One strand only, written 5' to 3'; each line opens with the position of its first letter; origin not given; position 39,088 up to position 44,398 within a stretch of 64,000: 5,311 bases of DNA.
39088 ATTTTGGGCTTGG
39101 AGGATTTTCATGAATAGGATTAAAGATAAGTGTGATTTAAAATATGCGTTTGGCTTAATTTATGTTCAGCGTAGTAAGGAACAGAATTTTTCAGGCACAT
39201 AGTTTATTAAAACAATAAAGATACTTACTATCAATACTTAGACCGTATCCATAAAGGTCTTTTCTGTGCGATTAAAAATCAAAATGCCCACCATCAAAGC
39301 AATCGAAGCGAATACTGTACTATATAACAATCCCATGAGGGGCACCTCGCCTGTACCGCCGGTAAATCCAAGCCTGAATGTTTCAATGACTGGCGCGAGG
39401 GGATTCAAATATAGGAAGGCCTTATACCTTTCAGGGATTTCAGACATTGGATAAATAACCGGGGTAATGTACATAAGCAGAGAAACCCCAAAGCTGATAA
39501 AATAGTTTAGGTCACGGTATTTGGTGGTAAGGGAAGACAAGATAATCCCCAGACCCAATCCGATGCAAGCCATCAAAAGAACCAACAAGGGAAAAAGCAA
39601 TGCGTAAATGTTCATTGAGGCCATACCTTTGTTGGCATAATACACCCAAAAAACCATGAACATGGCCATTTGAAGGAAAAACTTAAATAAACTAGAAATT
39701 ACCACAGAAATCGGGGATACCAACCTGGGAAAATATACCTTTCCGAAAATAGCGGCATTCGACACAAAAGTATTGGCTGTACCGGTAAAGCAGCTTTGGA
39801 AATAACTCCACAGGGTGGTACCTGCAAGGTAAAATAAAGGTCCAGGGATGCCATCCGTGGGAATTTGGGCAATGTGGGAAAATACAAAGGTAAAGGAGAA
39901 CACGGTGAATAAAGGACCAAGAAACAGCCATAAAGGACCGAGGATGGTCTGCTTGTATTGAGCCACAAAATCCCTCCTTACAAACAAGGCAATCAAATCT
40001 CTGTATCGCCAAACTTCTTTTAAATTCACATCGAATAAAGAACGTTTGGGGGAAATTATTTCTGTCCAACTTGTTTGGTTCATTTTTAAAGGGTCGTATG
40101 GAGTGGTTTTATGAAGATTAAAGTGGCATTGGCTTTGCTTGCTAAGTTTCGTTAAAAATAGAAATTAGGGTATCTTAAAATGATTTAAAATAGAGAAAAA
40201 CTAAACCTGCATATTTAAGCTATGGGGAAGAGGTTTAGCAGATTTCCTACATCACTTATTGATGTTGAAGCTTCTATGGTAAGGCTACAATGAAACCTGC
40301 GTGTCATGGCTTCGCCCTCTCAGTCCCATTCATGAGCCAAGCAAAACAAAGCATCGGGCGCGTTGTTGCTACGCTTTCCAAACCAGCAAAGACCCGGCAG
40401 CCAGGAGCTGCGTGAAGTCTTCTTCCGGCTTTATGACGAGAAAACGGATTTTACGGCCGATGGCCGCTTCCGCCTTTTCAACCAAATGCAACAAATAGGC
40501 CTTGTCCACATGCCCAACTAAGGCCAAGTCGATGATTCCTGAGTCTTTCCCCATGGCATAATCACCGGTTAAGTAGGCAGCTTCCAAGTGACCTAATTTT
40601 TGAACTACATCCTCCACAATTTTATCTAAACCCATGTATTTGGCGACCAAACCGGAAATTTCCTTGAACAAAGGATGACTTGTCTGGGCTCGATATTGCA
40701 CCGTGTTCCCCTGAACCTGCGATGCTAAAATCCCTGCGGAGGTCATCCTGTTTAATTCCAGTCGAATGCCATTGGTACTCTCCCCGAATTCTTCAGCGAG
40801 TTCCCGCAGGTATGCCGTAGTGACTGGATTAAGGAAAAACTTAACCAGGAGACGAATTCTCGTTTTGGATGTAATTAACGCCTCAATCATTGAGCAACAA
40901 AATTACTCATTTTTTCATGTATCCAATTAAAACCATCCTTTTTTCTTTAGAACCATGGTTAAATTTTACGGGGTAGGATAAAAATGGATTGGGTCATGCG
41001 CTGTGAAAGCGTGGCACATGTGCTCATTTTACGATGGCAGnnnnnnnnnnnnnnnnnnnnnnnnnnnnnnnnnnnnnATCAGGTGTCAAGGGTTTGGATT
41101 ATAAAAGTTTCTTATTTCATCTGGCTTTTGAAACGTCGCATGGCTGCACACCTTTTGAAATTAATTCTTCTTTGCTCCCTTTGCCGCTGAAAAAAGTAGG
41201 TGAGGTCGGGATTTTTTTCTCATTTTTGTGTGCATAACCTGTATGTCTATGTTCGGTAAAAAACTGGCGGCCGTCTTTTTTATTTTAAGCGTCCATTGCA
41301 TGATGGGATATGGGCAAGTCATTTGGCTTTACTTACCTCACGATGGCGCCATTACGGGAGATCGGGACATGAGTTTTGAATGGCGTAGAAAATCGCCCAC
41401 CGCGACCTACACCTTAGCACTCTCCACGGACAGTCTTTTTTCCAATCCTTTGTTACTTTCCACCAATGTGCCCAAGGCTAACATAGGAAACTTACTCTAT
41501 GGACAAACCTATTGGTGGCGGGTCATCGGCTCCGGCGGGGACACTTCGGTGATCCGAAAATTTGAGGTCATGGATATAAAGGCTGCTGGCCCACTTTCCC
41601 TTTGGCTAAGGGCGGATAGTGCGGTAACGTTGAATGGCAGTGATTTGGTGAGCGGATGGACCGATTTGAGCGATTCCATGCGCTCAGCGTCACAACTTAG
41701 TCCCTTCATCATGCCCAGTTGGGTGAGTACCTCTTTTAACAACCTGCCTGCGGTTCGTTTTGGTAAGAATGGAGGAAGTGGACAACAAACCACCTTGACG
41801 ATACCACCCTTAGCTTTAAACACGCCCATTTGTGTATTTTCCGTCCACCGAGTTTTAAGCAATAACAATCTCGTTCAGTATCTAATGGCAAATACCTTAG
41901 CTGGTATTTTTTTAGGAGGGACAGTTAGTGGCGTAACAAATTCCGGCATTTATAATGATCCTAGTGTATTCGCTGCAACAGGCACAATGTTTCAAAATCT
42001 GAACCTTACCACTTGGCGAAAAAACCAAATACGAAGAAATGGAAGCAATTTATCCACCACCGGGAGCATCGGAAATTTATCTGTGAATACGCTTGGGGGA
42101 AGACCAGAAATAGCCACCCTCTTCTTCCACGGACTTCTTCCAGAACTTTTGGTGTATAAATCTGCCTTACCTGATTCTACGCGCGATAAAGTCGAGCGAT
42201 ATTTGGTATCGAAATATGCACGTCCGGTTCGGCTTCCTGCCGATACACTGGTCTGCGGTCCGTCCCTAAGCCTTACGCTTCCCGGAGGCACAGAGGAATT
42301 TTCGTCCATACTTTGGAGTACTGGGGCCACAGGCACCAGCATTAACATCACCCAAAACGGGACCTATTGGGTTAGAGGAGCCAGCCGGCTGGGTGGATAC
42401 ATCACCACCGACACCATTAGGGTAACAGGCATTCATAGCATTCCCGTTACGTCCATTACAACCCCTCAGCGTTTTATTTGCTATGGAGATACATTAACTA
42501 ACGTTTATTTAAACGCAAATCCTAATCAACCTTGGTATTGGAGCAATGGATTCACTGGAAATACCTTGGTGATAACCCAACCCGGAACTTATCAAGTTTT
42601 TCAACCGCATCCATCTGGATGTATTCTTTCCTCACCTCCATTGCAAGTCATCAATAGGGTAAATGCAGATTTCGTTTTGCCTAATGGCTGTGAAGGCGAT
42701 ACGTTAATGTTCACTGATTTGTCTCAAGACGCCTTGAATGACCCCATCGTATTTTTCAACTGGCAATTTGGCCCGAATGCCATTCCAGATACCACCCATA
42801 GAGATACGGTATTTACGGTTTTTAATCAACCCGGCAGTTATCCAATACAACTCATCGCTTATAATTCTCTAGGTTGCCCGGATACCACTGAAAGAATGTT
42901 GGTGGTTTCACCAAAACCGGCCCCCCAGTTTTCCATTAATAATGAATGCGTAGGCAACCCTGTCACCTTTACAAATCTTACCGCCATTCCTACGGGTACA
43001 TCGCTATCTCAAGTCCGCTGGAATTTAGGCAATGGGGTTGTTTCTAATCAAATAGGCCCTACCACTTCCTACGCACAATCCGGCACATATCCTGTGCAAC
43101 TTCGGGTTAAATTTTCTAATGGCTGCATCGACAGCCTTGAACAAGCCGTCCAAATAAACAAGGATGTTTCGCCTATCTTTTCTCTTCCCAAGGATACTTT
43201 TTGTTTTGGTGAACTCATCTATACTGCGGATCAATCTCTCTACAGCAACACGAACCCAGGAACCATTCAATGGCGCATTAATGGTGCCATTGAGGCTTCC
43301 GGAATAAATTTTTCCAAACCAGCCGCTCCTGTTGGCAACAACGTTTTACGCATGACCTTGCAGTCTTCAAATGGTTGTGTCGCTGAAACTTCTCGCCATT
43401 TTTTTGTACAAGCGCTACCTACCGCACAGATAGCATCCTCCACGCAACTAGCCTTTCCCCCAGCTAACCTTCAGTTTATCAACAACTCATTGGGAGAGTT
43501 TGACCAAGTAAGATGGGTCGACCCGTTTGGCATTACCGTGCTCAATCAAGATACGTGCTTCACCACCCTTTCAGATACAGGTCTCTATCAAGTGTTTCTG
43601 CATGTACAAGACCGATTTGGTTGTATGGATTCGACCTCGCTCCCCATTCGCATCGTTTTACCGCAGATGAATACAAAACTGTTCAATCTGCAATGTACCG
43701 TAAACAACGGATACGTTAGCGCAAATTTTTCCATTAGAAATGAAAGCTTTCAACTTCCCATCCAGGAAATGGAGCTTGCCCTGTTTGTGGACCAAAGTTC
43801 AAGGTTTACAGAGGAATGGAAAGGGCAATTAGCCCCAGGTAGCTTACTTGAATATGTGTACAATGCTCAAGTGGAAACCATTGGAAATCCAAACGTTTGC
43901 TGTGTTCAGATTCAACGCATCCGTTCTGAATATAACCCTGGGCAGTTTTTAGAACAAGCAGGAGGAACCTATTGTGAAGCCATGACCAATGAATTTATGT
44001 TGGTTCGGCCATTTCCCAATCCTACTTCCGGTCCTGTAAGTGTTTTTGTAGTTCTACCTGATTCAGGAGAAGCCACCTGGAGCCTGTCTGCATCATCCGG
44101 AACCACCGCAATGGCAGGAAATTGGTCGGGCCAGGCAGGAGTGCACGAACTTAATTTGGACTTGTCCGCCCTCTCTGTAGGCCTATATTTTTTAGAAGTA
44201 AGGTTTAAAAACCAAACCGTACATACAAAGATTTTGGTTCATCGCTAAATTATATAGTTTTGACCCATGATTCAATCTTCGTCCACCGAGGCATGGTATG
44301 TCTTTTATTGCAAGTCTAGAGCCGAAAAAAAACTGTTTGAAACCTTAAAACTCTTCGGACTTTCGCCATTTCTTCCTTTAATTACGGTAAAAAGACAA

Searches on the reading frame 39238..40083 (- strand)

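Call 20: search_protein_families(library=pfam, proteins=[window:39238-40083:-], max_evalue=0.001)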
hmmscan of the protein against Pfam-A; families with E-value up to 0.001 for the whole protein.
window:39238-40083:- (281 aa): 2 families
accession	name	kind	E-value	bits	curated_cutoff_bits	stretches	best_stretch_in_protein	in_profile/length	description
PF01061.29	ABC2_membrane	-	8.2e-17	61.9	26.9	1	32-239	4-209/211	ABC-2 type transporter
PF12698.13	ABC2_membrane_3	-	0.00047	19.8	31.6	1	123-267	202-337/347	ABC-2 family transporter protein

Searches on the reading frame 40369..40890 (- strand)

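Call 20: search_protein_families(library=pfam, proteins=[window:40369-40890:-], max_evalue=0.001)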
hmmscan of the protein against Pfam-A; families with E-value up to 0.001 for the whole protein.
window:40369-40890:- (173 aa): 1 family
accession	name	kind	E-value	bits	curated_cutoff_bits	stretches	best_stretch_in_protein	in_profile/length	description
PF07848.18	PaaX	-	0.00066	20.3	24.8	0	23-67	21-65/70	PaaX-like protein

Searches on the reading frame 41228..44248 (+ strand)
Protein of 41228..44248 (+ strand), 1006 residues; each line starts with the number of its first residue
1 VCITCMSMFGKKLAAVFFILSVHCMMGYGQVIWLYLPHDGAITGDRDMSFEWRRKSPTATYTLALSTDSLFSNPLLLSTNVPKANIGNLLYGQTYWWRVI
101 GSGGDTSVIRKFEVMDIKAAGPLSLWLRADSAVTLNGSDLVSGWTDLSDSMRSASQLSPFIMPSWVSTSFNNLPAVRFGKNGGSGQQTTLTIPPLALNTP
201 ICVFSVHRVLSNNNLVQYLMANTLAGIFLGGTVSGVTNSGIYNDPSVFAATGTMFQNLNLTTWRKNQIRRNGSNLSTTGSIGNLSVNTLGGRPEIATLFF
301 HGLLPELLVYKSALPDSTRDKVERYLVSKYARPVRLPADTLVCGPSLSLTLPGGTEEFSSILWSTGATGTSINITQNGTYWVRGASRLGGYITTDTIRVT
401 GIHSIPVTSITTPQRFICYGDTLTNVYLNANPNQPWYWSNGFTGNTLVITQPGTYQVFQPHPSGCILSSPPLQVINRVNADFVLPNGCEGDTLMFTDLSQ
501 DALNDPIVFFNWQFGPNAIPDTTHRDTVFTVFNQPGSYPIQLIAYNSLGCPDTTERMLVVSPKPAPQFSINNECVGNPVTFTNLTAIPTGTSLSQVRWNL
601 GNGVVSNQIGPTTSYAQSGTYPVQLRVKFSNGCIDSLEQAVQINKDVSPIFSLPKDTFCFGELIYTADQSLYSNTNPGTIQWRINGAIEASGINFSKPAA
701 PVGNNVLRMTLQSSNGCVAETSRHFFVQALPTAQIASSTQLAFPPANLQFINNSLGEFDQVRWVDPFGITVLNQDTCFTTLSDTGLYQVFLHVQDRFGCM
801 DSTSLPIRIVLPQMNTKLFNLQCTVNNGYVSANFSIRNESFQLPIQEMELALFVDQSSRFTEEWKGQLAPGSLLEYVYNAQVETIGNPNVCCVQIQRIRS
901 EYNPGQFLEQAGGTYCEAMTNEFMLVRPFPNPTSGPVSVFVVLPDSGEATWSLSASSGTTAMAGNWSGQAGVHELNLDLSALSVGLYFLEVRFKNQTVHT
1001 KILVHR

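Call 20: search_protein_families(library=pfam, proteins=[window:41228-44248:+], max_evalue=0.001)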
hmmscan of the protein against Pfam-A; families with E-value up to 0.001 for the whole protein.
window:41228-44248:+ (1006 aa): 3 families
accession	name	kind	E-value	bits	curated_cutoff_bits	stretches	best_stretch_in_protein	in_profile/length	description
PF18911.6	PKD_4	-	3e-17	62.9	27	2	571-641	12-81/85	PKD domain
PF00801.26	PKD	-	2.8e-11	43.7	23.5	1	575-628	13-66/80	PKD domain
PF18962.6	Por_Secre_tail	-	1.8e-05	25.4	27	1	929-1004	2-75/75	Secretion system C-terminal sorting domain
